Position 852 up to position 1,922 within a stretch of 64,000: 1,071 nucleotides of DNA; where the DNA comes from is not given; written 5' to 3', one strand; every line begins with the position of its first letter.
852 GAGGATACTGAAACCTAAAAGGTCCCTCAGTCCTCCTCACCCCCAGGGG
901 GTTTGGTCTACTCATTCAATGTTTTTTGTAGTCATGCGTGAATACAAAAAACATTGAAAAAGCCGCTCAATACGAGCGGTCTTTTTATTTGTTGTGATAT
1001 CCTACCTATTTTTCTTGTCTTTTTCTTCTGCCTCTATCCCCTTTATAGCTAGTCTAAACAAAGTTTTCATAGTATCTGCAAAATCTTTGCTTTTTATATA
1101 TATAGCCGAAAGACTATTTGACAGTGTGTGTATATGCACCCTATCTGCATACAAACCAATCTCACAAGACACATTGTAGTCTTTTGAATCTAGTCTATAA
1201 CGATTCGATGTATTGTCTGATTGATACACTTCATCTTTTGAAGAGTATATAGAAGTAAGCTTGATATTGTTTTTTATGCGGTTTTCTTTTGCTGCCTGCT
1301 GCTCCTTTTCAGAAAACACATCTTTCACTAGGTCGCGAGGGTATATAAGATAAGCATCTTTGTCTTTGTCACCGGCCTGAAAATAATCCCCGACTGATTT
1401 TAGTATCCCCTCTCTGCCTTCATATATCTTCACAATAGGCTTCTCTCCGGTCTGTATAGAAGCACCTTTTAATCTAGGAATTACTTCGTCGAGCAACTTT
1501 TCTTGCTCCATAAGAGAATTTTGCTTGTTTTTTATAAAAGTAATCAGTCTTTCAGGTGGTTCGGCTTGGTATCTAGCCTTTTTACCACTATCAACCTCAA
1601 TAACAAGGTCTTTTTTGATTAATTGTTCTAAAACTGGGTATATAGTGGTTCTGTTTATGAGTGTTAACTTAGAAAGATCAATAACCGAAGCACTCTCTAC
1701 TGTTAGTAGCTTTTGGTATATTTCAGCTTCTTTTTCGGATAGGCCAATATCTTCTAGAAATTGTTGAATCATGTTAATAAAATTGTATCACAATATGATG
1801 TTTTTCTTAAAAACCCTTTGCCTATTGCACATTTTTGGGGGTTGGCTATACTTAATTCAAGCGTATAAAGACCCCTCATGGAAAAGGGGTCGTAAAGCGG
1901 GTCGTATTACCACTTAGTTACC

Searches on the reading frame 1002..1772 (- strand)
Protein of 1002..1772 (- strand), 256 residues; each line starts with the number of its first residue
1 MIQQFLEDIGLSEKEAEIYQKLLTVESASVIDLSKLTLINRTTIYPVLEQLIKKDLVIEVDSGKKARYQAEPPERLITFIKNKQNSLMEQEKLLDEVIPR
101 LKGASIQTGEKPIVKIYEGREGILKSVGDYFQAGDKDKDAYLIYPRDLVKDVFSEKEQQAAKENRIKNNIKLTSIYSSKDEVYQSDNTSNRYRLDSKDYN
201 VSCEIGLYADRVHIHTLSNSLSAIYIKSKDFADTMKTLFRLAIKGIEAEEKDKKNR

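Call 11: search_protein_families(library=pfam, proteins=[window:1002-1772:-])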
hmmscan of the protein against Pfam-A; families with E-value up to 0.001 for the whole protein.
window:1002-1772:- (256 aa): 1 family
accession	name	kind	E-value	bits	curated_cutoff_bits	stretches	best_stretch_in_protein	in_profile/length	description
PF01978.25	TrmB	-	2.3e-13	50.2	25.6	1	6-74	1-68/68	Sugar-specific transcriptional regulator TrmB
